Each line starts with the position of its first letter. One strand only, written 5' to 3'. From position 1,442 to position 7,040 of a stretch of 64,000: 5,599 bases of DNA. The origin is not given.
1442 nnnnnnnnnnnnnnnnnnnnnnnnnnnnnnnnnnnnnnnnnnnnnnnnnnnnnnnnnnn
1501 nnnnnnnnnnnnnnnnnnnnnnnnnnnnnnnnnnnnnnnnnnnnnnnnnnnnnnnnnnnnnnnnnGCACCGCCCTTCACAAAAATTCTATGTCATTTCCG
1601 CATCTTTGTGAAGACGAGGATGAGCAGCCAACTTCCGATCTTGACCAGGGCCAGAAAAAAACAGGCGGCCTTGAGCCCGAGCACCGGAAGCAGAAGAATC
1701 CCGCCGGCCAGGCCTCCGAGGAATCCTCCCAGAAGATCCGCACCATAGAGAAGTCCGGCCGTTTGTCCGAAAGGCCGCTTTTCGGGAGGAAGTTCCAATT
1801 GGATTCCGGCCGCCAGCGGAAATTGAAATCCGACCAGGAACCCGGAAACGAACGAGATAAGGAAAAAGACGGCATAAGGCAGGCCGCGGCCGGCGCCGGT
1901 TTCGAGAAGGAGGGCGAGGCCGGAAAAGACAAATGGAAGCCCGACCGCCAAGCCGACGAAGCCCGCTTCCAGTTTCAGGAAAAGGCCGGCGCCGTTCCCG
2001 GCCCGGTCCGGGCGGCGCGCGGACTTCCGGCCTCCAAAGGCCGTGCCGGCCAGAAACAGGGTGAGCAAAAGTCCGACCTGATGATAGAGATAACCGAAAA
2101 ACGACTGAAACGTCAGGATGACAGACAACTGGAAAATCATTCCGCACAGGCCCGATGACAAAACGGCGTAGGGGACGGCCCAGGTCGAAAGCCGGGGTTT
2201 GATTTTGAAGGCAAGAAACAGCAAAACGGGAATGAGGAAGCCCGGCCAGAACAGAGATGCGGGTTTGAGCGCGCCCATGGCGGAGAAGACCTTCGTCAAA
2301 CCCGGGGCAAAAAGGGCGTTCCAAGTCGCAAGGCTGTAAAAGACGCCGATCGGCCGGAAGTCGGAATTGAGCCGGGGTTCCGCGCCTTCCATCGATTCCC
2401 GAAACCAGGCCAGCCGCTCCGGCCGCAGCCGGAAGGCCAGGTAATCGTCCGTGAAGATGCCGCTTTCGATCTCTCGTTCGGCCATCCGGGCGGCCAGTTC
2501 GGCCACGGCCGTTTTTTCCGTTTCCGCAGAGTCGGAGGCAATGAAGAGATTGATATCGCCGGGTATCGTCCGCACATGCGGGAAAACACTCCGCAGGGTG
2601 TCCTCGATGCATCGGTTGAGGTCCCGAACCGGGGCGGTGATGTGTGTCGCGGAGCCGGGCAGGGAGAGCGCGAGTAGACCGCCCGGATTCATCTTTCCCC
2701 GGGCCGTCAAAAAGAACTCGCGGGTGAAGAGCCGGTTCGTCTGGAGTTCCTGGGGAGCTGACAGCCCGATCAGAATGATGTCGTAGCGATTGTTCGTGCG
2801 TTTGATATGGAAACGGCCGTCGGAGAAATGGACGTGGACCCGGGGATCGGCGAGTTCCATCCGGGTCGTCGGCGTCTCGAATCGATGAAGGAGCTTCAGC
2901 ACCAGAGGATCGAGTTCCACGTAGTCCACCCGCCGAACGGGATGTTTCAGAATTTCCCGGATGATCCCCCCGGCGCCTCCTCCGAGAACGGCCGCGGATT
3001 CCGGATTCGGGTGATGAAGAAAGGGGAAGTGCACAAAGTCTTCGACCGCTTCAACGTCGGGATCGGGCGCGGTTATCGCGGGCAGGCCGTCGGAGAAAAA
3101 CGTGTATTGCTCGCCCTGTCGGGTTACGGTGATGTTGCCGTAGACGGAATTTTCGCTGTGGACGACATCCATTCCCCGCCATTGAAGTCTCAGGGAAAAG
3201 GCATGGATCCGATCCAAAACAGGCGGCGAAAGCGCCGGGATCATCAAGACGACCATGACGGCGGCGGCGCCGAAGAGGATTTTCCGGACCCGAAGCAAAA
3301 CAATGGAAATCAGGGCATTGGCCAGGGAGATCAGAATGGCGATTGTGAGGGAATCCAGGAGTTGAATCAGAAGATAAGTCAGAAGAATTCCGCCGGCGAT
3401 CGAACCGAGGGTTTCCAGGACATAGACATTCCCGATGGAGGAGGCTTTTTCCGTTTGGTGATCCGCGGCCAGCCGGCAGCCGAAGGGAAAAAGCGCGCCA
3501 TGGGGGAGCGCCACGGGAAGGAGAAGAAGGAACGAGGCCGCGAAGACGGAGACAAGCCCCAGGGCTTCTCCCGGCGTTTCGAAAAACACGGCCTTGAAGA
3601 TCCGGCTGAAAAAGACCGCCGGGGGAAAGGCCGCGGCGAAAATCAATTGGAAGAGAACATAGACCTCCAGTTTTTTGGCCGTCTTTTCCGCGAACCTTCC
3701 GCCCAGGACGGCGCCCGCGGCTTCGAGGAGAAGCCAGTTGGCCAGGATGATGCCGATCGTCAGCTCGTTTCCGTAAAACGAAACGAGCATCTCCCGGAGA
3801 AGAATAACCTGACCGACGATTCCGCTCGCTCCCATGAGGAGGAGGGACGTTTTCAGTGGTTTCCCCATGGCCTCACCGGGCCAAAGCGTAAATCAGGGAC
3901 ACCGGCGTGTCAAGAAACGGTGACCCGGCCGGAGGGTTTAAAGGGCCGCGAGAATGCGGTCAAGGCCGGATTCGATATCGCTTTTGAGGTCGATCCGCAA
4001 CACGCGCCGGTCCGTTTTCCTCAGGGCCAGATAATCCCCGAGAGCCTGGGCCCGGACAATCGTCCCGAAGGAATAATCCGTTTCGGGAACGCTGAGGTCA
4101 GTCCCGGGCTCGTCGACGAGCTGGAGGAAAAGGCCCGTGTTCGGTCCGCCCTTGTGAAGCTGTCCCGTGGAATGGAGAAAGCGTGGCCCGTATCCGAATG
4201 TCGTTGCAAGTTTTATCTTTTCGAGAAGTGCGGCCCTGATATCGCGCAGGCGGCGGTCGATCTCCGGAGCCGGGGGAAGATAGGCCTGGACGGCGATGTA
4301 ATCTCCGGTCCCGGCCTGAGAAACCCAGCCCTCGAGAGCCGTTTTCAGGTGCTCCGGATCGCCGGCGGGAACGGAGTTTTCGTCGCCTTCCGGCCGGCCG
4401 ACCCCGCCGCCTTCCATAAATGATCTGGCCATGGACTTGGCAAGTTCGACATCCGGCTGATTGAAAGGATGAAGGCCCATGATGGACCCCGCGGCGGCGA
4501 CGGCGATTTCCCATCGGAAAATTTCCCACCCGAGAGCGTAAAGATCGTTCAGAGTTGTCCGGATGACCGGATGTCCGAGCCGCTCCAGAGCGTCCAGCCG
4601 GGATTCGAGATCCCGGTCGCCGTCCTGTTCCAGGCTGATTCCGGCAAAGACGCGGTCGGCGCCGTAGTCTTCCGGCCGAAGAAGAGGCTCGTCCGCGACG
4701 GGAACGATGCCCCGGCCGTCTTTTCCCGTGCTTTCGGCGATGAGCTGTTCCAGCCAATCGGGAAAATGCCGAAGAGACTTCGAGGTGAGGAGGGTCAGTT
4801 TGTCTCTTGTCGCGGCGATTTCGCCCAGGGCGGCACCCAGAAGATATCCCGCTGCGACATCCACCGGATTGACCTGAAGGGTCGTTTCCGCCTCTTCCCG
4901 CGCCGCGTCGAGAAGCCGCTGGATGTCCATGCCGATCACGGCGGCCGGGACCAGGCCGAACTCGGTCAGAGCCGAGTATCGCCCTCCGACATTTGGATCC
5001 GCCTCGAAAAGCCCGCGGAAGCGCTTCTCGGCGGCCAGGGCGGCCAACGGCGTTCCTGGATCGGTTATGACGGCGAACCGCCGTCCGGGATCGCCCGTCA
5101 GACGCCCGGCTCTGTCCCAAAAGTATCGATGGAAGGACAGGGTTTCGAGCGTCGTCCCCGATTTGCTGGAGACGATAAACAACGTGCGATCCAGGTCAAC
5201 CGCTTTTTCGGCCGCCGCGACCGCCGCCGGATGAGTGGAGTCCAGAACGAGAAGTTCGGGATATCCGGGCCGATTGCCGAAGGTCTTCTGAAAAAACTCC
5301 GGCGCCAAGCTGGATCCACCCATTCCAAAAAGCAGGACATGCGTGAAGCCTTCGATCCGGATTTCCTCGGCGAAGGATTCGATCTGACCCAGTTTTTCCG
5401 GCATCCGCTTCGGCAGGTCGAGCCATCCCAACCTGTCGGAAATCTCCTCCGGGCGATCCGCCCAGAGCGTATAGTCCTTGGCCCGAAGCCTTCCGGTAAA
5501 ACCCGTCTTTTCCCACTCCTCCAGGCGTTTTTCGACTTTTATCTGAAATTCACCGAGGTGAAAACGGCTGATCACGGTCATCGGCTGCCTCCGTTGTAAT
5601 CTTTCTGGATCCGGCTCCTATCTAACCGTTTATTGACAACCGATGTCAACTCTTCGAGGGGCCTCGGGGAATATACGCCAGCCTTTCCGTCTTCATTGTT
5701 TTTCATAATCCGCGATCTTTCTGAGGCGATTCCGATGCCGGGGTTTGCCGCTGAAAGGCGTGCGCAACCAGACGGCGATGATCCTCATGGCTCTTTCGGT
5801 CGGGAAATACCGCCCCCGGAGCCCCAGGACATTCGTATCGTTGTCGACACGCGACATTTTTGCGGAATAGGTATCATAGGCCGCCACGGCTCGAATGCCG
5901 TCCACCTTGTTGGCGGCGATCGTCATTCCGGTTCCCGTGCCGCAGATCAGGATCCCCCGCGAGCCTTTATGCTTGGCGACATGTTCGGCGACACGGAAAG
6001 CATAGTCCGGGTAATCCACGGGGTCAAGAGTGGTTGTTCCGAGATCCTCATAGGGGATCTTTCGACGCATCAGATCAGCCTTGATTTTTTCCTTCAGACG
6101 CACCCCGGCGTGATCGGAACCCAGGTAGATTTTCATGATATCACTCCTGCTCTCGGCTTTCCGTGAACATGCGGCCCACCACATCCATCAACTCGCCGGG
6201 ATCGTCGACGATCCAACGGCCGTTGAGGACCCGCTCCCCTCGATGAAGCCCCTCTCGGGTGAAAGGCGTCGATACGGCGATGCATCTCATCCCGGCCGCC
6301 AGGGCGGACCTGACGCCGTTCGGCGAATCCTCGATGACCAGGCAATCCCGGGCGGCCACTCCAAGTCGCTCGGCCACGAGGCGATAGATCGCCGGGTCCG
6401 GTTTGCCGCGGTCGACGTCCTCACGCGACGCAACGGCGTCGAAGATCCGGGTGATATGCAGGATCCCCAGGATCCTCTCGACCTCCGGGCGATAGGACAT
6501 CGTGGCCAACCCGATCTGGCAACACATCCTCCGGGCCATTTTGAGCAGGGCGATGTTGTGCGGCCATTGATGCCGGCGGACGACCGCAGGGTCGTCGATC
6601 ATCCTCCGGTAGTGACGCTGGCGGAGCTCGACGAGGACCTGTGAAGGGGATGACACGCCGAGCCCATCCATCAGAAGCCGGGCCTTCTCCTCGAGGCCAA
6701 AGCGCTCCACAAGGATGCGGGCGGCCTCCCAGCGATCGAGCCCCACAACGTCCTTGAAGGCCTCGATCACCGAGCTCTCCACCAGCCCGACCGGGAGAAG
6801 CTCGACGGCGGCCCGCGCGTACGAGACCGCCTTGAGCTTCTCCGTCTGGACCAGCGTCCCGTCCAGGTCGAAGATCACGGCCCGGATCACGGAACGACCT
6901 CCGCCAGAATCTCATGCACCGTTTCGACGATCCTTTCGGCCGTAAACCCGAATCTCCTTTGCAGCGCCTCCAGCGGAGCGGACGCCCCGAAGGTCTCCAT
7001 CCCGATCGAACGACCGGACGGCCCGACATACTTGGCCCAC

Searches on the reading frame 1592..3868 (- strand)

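Call 37: search_protein_families(library=pfam, proteins=[window:1592-3868:-], max_evalue=0.0001)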
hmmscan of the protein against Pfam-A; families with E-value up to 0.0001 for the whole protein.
window:1592-3868:- (758 aa): 1 family
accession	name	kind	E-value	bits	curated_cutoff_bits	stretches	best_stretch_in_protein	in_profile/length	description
PF01564.23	Spermine_synth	-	1.8e-25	90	22.9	1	276-440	6-168/186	Spermine/spermidine synthase domain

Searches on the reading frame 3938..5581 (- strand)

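Call 37: search_protein_families(library=pfam, proteins=[window:3938-5581:-], max_evalue=0.0001)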
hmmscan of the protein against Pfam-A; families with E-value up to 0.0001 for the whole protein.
window:3938-5581:- (547 aa): 1 family
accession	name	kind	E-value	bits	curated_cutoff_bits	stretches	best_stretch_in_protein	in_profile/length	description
PF00342.24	PGI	-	4.9e-16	58.9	22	1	78-287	95-308/486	Phosphoglucose isomerase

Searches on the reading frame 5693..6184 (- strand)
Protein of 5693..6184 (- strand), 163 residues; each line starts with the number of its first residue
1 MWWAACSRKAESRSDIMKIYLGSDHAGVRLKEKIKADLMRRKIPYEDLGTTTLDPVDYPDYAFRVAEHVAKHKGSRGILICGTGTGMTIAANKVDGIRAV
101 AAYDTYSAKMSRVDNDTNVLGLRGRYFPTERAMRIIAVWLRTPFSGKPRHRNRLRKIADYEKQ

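Call 37: search_protein_families(library=pfam, proteins=[window:5693-6184:-], max_evalue=0.0001)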
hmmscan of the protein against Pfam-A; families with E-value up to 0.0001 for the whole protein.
window:5693-6184:- (163 aa): 1 family
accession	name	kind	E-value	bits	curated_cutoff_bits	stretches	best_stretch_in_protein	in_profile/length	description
PF02502.23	LacAB_rpiB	-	3.1e-47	160.4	24.7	1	19-157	1-138/138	Ribose/Galactose Isomerase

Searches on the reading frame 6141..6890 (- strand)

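Call 37: search_protein_families(library=pfam, proteins=[window:6141-6890:-], max_evalue=0.0001)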
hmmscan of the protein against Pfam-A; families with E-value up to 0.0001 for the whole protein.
window:6141-6890:- (249 aa): 3 families
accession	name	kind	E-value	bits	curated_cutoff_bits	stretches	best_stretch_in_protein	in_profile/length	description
PF00702.32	Hydrolase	-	1e-26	94.9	26.4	1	2-200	1-191/191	haloacid dehalogenase-like hydrolase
PF13419.12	HAD_2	-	3.2e-25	89.7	23.8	1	5-206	1-178/178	Haloacid dehalogenase-like hydrolase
PF13242.12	Hydrolase_like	-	5.9e-09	36.2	22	1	161-230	2-71/75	HAD-hyrolase-like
